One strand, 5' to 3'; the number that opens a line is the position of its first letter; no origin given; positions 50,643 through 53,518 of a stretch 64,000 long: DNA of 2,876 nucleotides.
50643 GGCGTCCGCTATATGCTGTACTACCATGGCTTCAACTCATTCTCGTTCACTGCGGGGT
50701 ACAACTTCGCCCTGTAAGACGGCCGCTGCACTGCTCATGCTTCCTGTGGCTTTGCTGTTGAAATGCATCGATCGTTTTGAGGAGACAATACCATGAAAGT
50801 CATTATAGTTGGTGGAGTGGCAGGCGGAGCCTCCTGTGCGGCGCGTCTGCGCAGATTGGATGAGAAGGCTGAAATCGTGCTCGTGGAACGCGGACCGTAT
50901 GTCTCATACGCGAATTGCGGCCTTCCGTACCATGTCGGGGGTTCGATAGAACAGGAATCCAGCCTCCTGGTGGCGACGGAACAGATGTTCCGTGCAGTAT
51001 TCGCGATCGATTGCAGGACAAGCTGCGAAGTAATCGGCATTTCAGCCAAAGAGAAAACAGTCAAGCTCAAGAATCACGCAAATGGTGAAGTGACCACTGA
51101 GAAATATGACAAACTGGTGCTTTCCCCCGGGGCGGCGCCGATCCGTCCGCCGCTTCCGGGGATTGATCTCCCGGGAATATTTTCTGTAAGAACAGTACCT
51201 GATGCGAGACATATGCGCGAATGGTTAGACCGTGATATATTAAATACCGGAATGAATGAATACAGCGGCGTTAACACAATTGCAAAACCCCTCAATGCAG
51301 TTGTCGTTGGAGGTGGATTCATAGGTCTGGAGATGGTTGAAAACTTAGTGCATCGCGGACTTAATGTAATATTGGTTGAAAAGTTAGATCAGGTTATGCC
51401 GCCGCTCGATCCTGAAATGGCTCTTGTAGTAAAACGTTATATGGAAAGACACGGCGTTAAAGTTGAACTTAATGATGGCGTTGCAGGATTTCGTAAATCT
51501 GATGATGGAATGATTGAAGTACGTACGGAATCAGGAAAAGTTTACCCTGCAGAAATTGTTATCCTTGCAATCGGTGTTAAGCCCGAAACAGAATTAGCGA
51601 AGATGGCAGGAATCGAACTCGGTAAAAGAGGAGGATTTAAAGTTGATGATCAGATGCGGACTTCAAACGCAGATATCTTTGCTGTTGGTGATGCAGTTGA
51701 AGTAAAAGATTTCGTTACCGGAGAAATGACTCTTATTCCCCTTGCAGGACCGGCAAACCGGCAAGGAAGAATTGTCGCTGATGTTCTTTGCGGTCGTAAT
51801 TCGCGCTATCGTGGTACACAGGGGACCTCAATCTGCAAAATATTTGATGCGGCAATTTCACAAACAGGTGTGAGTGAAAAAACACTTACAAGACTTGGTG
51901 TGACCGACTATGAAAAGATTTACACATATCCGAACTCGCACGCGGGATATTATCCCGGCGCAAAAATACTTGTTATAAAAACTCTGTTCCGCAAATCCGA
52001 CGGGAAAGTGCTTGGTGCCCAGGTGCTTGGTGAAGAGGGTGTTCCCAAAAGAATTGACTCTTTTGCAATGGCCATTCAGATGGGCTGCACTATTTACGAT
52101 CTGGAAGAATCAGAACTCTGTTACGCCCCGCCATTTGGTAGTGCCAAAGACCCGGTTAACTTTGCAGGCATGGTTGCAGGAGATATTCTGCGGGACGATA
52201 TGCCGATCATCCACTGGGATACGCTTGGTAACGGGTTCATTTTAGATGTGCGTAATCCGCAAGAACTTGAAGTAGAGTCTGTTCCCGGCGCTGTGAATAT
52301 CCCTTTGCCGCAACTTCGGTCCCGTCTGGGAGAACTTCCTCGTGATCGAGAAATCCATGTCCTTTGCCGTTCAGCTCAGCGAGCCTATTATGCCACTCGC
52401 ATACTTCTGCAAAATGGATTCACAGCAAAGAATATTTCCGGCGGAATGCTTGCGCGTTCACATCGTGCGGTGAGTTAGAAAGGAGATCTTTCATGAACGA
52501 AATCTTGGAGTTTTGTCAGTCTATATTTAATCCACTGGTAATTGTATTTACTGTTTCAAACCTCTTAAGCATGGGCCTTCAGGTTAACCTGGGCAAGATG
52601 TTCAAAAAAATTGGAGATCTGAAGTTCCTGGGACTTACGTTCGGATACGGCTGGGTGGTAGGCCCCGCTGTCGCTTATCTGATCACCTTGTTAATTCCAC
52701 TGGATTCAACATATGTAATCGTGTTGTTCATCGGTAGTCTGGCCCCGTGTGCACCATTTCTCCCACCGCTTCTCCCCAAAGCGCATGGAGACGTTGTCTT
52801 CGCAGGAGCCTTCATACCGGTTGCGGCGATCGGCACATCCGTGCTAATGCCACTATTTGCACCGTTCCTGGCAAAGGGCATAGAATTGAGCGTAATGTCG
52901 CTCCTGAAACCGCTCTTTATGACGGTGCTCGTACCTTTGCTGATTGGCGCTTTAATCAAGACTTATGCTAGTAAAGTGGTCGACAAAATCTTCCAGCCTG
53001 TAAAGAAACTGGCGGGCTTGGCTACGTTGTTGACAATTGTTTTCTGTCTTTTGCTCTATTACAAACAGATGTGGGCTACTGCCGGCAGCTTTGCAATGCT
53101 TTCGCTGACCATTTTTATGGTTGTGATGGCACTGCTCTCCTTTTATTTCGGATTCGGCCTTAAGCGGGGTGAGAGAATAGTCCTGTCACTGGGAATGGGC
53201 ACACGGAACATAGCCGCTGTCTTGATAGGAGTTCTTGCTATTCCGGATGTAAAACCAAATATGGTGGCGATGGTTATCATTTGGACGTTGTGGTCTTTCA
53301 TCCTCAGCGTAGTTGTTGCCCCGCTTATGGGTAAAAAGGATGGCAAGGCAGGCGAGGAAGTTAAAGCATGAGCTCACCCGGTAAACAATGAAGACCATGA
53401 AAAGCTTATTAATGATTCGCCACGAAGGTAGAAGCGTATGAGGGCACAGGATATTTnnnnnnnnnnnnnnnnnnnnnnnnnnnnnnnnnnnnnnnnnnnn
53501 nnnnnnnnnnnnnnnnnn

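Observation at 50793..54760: Low-GC recombination patch with boundaries inside genes; CoADR-RHD copy 2 is a mosaic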

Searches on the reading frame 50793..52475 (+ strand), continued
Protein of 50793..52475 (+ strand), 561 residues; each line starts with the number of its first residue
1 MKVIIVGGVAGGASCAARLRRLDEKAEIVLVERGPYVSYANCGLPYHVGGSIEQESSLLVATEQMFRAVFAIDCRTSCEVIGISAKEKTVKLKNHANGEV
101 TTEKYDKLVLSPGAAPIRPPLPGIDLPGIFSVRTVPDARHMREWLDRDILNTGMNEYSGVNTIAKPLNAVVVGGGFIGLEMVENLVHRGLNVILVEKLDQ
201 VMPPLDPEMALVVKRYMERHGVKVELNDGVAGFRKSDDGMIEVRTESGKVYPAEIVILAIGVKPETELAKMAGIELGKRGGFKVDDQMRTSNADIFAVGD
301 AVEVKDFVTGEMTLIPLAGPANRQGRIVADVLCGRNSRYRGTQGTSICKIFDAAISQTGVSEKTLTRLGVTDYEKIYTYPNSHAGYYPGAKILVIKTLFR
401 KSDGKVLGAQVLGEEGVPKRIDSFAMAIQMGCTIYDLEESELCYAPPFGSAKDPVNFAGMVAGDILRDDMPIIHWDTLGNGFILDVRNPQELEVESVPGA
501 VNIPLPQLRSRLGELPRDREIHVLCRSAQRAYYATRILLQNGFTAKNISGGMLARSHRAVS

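Call 59: search_solved_structures(query=window:50793-52475:+, max_evalue=1e-50)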
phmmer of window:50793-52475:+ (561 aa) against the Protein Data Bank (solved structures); distinct sequences matched with E-value up to 1e-50: 26.
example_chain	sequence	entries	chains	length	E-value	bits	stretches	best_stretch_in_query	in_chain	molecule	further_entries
3icr_A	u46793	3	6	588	3.2e-162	543.8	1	2-552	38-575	Coenzyme A-Disulfide Reductase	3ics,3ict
3nta_A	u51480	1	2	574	3.9e-153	513.9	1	2-552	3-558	FAD-dependent pyridine nucleotide-disulphide oxidoreductase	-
4ocg_A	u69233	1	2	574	6.1e-152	509.9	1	2-552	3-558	FAD-dependent pyridine nucleotide-disulphide oxidoreductase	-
3ntd_A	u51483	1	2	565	1e-151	509.1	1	2-552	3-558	FAD-dependent pyridine nucleotide-disulphide oxidoreductase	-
3nt6_A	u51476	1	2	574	2.4e-150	504.6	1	2-552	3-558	FAD-dependent pyridine nucleotide-disulphide oxidoreductase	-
8a56_A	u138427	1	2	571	6.2e-138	463.7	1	2-552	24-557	Coenzyme A-persulfide reductase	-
6pfz_D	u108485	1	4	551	3.3e-95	322.7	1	1-552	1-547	NADH oxidase (NoxA-3)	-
6ruz_A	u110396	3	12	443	6.3e-81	275.5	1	2-459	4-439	NADH oxidase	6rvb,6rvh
3cgb_A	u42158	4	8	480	3.7e-80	273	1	1-458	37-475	Pyridine nucleotide-disulfide oxidoreductase, class I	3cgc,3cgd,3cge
3iwa_A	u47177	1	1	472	1.2e-70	241.6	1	3-467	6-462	FAD-dependent pyridine nucleotide-disulphide oxidoreductase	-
1yqz_A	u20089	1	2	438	5.6e-67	229.5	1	2-460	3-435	coenzyme A disulfide reductase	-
4em3_A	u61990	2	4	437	5.8e-67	229.4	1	2-460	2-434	Coenzyme A disulfide reductase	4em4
4emw_A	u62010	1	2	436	6.7e-67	229.2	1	2-460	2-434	Coenzyme A disulfide reductase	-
4eqr_A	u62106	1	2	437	2.1e-66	227.6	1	2-460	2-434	Coenzyme A disulfide reductase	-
4eqs_A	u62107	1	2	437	2.1e-66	227.6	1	2-460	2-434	Coenzyme A disulfide reductase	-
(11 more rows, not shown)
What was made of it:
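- On CoADR-RHD (CoA-persulfide reductase / Npsr type): PDB 3ICR gives E = 3e-162 (call 59).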

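Call 73: find_encoding_contigs(protein=P0007, flank=10000, max_places=2)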
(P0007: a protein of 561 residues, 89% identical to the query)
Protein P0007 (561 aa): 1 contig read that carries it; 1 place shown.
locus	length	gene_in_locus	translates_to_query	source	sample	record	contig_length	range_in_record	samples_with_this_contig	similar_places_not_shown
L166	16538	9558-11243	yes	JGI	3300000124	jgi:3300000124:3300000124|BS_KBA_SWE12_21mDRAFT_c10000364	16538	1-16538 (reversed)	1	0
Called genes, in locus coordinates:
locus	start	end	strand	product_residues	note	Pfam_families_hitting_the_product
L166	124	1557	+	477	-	PF00989:PAS, PF08448:PAS_4 (weak), PF13426:PAS_9, PF00158:Sigma54_activat, PF14532:Sigma54_activ_2, PF07728:AAA_5, PF25601:AAA_lid_14, PF02954:HTH_8, +3 more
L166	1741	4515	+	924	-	PF22422:MGH1-like_GH, PF03200:Glyco_hydro_63 (weak), PF22422:MGH1-like_GH (weak)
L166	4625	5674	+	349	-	PF08240:ADH_N, PF16912:Glu_dehyd_C, PF00107:ADH_zinc_N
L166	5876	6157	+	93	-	-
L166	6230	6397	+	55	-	-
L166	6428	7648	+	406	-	PF09084:NMT1 (faint)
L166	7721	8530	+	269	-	PF00378:ECH_1, PF16113:ECH_2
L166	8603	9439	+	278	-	PF12797:Fer4_2 (faint), PF00037:Fer4 (weak), PF12837:Fer4_6 (weak), PF12838:Fer4_7, PF13187:Fer4_9, PF13237:Fer4_10, PF14697:Fer4_21 (weak), PF00881:Nitroreductase, +4 more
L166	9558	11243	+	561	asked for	PF01266:DAO (faint), PF03486:HI0933_like (faint), PF07992:Pyr_redox_2, PF13450:NAD_binding_8 (faint), PF13738:Pyr_redox_3 (weak), PF00070:Pyr_redox, PF02852:Pyr_redox_dim, PF00581:Rhodanese, +1 more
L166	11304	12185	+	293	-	PF13593:SBF_like, PF01758:SBF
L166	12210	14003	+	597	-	-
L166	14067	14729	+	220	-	PF01544:CorA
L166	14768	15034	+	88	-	PF01544:CorA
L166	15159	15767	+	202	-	-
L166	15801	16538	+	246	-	?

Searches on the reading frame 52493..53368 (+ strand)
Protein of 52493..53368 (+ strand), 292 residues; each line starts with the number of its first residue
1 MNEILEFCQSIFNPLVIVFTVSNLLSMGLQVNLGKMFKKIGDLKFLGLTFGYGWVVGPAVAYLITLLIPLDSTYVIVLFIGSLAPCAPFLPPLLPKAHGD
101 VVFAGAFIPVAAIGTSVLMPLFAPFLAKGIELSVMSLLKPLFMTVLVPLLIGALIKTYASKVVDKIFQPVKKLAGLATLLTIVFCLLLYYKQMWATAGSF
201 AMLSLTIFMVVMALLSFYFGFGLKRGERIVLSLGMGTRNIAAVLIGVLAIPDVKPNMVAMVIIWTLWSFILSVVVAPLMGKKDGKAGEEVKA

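Call 8: search_protein_families(library=pfam, proteins=[window:52493-53368:+])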
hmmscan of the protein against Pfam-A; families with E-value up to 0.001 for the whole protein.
window:52493-53368:+ (292 aa): 1 family
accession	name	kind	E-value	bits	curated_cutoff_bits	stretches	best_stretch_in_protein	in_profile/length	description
PF01758.21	SBF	-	1.4e-13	51.4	24.3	1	22-188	6-183/191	Sodium Bile acid symporter family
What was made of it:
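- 52493..53371 (+): SBF/BASS-family transporter gene (292 aa), donor type B. PF01758 scores 51.4 bits against a cut-off of 24.3 (call 8).
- Checked: The BASS/SBF gene (52493-53371) is confirmed (PF01758, call 8).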

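Call 9: search_protein_families(library=ncbifam, proteins=[window:52493-53368:+])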
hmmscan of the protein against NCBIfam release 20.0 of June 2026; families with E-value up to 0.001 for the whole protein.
window:52493-53368:+ (292 aa): 1 family
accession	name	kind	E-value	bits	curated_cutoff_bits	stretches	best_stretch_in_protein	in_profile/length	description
TIGR00841.1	bass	subfamily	5.3e-06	25.9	326.3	1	15-279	38-304/321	bile acid:sodium symporter family transporter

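Call 39: find_homologous_proteins(query=window:52493-53368:+, max_evalue=1e-40)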
Query window:52493-53368:+ (292 aa): 582 proteins with E <= 1e-40 among 8000 candidates; the best 120 are listed.
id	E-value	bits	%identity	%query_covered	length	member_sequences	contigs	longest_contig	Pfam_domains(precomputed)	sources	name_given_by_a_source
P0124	6.0e-178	609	100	100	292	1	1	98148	PF01758.22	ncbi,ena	-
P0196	4.5e-153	527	86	96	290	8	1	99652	PF01758.22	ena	-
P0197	7.4e-153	526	86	96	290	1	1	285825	PF01758.22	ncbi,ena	-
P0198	2.4e-152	525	85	99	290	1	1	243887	PF01758.22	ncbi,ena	-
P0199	5.2e-151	520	85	97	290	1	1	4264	PF01758.22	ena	-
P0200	1.1e-150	519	86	97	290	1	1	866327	PF01758.22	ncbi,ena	-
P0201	5.0e-150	517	86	96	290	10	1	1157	PF01758.22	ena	-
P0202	5.3e-150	517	85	98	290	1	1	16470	PF01758.22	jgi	jgi:bile acid:Na+ symporter, BASS family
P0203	8.2e-150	516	85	96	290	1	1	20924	PF01758.22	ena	-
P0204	1.3e-149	516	84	96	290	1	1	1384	PF01758.22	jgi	jgi:BASS family bile acid:Na+ symporter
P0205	7.4e-149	513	82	98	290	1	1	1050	PF01758.22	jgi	jgi:BASS family bile acid:Na+ symporter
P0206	9.8e-149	513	82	100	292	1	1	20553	PF01758.22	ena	-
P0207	1.5e-148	512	85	98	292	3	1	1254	PF01758.22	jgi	jgi:BASS family bile acid:Na+ symporter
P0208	3.0e-148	511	83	99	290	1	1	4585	PF01758.22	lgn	-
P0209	3.5e-148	511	84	99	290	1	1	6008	PF01758.22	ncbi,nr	ncbi:MAG: hypothetical protein E4H10_08755 [Bacteroidia bacterium]|nr:MAG: hypothetical protein E4H1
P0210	1.0e-147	510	82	98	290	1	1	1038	PF01758.22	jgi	jgi:BASS family bile acid:Na+ symporter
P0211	1.3e-147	509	84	98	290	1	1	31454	PF01758.22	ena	-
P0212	1.8e-147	509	82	99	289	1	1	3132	PF01758.22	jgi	jgi:BASS family bile acid:Na+ symporter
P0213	1.8e-147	509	82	98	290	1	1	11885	PF01758.22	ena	-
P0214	1.9e-147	509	83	99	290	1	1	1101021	PF01758.22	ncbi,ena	-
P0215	2.6e-147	508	84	97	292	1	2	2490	PF01758.22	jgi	jgi:BASS family bile acid:Na+ symporter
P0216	3.3e-147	508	83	97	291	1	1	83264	PF01758.22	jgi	jgi:bile acid:Na+ symporter, BASS family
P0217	4.0e-147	508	82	98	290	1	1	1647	PF01758.22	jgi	jgi:BASS family bile acid:Na+ symporter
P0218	4.0e-147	508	84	98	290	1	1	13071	PF01758.22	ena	-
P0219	6.9e-147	507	82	99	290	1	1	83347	PF01758.22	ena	-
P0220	7.3e-147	507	83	96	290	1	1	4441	PF01758.22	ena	-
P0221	7.7e-147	507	82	99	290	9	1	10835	PF01758.22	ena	-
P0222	8.5e-147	506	83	96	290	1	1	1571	PF01758.22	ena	-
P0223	8.8e-147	506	83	100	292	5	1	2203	PF01758.22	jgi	jgi:BASS family bile acid:Na+ symporter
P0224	8.8e-147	506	83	96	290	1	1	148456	PF01758.22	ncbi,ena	-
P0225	1.0e-146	506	82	99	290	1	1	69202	PF01758.22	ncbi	-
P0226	1.2e-146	506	83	99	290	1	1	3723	PF01758.22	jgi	jgi:bile acid:Na+ symporter, BASS family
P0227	1.4e-146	506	82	100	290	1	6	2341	PF01758.22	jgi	-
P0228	1.7e-146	506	81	99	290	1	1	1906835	PF01758.22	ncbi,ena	-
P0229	2.4e-146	505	83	96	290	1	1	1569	PF01758.22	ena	-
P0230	2.9e-146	505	84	96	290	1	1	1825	PF01758.22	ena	-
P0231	7.2e-146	503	83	98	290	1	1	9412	PF01758.22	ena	-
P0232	7.8e-146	503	81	99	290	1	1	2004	PF01758.22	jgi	-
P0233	1.1e-145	503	83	98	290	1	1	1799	PF01758.22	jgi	jgi:BASS family bile acid:Na+ symporter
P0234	1.3e-145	503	84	97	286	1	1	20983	PF01758.22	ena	-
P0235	1.4e-145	503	82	98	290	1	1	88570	PF01758.22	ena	-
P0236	1.6e-145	502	83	96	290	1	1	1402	PF01758.22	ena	-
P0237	1.8e-145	502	82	99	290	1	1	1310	PF01758.22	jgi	jgi:BASS family bile acid:Na+ symporter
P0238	2.6e-145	502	84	98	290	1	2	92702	PF01758.22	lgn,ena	-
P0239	4.2e-145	501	84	97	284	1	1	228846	PF01758.22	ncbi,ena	-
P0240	4.5e-145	501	83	98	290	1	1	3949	PF01758.22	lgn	-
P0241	5.1e-145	501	84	96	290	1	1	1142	PF01758.22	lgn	-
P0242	6.8e-145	500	82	98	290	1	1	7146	PF01758.22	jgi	-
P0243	1.5e-144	499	81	98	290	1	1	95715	PF01758.22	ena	-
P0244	9.2e-144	497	79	99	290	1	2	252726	PF01758.22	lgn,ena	-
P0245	1.2e-143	496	80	99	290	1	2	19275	PF01758.22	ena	-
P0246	2.3e-143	495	80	98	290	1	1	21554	PF01758.22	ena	-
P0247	1.1e-142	493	81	99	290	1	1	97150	PF01758.22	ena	-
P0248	1.3e-141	490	80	99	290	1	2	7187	PF01758.22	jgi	jgi:BASS family bile acid:Na+ symporter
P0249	1.3e-141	489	79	100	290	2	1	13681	PF01758.22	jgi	jgi:bile acid:Na+ symporter, BASS family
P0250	2.1e-141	489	80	98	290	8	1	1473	PF01758.22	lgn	-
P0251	8.2e-141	487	79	99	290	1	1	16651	PF01758.22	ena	-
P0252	1.5e-140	486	80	97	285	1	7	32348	PF01758.22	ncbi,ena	-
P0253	1.8e-140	486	78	99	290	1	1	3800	PF01758.22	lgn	-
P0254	1.9e-140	486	80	99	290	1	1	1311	PF01758.22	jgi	jgi:BASS family bile acid:Na+ symporter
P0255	2.2e-140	485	76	99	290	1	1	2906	PF01758.22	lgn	-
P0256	2.6e-140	485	80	100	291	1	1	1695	PF01758.22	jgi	jgi:bile acid:Na+ symporter, BASS family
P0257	4.9e-140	484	77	97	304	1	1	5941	PF01758.22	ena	-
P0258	5.3e-140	484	79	99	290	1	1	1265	PF01758.22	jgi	jgi:bile acid:Na+ symporter, BASS family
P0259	8.8e-140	483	79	98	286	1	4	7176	PF01758.22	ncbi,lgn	-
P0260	9.7e-140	483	78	100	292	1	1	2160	PF01758.22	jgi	-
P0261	1.2e-139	483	79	98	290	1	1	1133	PF01758.22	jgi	-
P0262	1.4e-139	483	79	99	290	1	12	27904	PF01758.22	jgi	jgi:BASS family bile acid:Na+ symporter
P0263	1.9e-139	482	78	99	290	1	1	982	PF01758.22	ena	-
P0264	3.0e-139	482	79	97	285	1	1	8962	PF01758.22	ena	-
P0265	6.8e-139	481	78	98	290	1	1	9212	PF01758.22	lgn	-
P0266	1.6e-138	479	81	96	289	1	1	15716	PF01758.22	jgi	jgi:BASS family bile acid:Na+ symporter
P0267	1.8e-138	479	77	98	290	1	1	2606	PF01758.22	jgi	jgi:bile acid:Na+ symporter, BASS family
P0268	3.0e-138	478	78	98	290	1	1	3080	PF01758.22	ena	-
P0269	3.6e-138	478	78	98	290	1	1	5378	PF01758.22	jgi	jgi:BASS family bile acid:Na+ symporter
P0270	6.5e-138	477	77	99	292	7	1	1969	PF01758.22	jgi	jgi:BASS family bile acid:Na+ symporter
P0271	1.1e-137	477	77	98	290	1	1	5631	PF01758.22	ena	-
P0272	1.4e-137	476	78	98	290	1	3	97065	PF01758.22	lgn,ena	-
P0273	3.8e-137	475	78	98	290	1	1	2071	PF01758.22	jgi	-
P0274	4.8e-137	475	77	98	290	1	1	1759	PF01758.22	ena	-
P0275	5.0e-137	474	78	98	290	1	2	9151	PF01758.22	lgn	-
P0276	6.5e-137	474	76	99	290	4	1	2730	PF01758.22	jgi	jgi:BASS family bile acid:Na+ symporter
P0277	9.1e-137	474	78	98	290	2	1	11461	PF01758.22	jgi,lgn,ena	-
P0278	1.3e-136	473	77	98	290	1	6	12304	PF01758.22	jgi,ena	-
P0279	1.3e-136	473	76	99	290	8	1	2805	PF01758.22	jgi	jgi:BASS family bile acid:Na+ symporter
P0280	1.3e-135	470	77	97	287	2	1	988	PF01758.22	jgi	-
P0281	4.3e-135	468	76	100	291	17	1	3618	PF01758.22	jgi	-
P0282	7.3e-135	467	76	99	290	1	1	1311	PF01758.22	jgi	jgi:bile acid:Na+ symporter, BASS family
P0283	8.2e-135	467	75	99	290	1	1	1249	PF01758.22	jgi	jgi:BASS family bile acid:Na+ symporter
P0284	9.6e-135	467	77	97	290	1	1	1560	PF01758.22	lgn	-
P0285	1.7e-134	466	77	98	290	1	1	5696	PF01758.22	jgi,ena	jgi:BASS family bile acid:Na+ symporter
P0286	2.3e-134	466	77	98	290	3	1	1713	PF01758.22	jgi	jgi:BASS family bile acid:Na+ symporter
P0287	2.6e-134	466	78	97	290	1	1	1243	PF01758.22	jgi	-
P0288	2.8e-134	465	75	99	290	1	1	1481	PF01758.22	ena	-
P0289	3.2e-134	465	75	98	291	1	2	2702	PF01758.22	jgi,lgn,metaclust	jgi:bile acid:Na+ symporter, BASS family|metaclust:\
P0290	4.3e-134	465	77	99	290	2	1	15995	PF01758.22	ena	-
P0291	5.6e-134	464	76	98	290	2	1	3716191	PF01758.22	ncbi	ncbi:MAG: hypothetical protein AB9834_21420 [Lentimicrobium sp.]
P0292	8.6e-134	464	76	98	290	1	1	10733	PF01758.22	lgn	-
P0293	3.4e-133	462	77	98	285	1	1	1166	PF01758.22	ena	-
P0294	3.7e-133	462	75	99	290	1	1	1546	PF01758.22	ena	-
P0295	5.3e-133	461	75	99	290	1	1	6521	PF01758.22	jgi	jgi:bile acid:Na+ symporter, BASS family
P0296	6.2e-133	461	76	98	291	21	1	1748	PF01758.22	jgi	jgi:BASS family bile acid:Na+ symporter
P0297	7.7e-133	461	75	99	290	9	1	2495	PF01758.22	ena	-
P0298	8.2e-133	461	75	97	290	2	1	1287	PF01758.22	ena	-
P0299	1.4e-132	460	74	99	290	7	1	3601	PF01758.22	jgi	jgi:BASS family bile acid:Na+ symporter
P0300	1.5e-132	460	77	97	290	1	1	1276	PF01758.22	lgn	-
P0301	1.7e-132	460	74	99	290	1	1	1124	PF01758.22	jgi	jgi:bile acid:Na+ symporter, BASS family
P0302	1.8e-132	460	80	92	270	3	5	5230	PF01758.22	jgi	jgi:BASS family bile acid:Na+ symporter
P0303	3.5e-132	459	73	99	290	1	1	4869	PF01758.22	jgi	jgi:bile acid:Na+ symporter, BASS family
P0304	5.9e-132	458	74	99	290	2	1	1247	PF01758.22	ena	-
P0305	1.1e-131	457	75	98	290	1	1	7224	PF01758.22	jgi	jgi:bile acid:Na+ symporter, BASS family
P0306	1.2e-131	457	74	99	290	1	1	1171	PF01758.22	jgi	-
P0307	1.9e-131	456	76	97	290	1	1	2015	PF01758.22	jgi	-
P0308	4.2e-131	455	75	97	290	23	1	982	PF01758.22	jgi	jgi:BASS family bile acid:Na+ symporter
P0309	5.2e-131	455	73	96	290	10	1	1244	PF01758.22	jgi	-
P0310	2.4e-130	453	73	98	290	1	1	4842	PF01758.22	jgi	jgi:bile acid:Na+ symporter, BASS family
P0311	2.6e-130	452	73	99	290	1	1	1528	PF01758.22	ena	-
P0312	6.7e-130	451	74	98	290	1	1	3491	PF01758.22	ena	-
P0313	6.9e-130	451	73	98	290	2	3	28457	PF01758.22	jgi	jgi:bile acid:Na+ symporter, BASS family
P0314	7.7e-130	451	76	97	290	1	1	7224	PF01758.22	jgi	jgi:bile acid:Na+ symporter, BASS family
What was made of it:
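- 52493..53371 (+): The best protein hits are 85-86% identical, and the named ones are Bacteroidia and Lentimicrobium (call 39).
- Their SBF is absent from the 120 listed hits to the window's SBF, the weakest of which is 73% identical (call 39).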

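Call 40: find_encoding_contigs(protein=P0197, flank=10000, max_places=2)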
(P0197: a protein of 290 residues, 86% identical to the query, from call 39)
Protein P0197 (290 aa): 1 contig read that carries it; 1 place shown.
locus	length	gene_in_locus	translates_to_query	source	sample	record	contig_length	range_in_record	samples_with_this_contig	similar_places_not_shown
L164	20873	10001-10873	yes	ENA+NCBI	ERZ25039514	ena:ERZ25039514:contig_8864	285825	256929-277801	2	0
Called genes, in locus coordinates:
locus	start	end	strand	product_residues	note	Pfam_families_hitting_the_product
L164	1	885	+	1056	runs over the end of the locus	PF00873:ACR_tran, PF03176:MMPL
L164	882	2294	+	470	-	PF02321:OEP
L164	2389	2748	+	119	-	-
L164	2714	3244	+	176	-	-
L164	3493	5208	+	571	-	PF01266:DAO (faint), PF03486:HI0933_like (faint), PF07992:Pyr_redox_2, PF13450:NAD_binding_8 (faint), PF13738:Pyr_redox_3, PF00070:Pyr_redox, PF02852:Pyr_redox_dim, PF00581:Rhodanese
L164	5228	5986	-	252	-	PF00196:GerE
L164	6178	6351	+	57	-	-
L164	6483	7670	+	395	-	-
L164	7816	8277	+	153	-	-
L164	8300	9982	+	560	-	PF01266:DAO (faint), PF03486:HI0933_like (faint), PF07992:Pyr_redox_2, PF13450:NAD_binding_8 (faint), PF13738:Pyr_redox_3 (faint), PF00070:Pyr_redox, PF02852:Pyr_redox_dim, PF00581:Rhodanese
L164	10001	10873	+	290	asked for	PF01758:SBF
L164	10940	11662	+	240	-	PF00916:Sulfate_transp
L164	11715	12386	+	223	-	PF00916:Sulfate_transp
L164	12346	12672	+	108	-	PF01740:STAS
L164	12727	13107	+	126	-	PF06742:DUF1214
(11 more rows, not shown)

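Call 41: find_encoding_contigs(protein=P0198, flank=10000, max_places=2)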
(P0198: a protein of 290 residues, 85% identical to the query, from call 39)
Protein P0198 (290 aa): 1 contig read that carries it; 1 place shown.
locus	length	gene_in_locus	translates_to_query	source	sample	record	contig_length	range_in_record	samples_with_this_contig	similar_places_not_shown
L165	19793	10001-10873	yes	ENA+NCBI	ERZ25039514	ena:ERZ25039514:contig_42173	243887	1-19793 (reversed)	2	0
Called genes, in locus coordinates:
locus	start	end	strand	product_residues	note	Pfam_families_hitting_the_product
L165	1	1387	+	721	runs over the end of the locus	PF08124:Lyase_8_N, PF02278:Lyase_8, PF02884:Lyase_8_C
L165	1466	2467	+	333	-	PF01261:AP_endonuc_2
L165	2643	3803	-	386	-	PF13088:BNR_2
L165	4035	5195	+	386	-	PF13385:Laminin_G_3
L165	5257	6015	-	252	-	PF00196:GerE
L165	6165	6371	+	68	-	-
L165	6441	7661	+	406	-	-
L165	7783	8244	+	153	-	-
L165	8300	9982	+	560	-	PF01266:DAO (faint), PF07992:Pyr_redox_2, PF13450:NAD_binding_8 (faint), PF13454:NAD_binding_9 (faint), PF13738:Pyr_redox_3 (faint), PF00070:Pyr_redox, PF02852:Pyr_redox_dim, PF00581:Rhodanese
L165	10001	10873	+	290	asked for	PF01758:SBF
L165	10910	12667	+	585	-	PF00916:Sulfate_transp, PF01740:STAS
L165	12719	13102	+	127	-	PF06742:DUF1214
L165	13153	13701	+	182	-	PF13505:OMP_b-brl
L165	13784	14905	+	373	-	-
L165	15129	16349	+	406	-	PF01103:Omp85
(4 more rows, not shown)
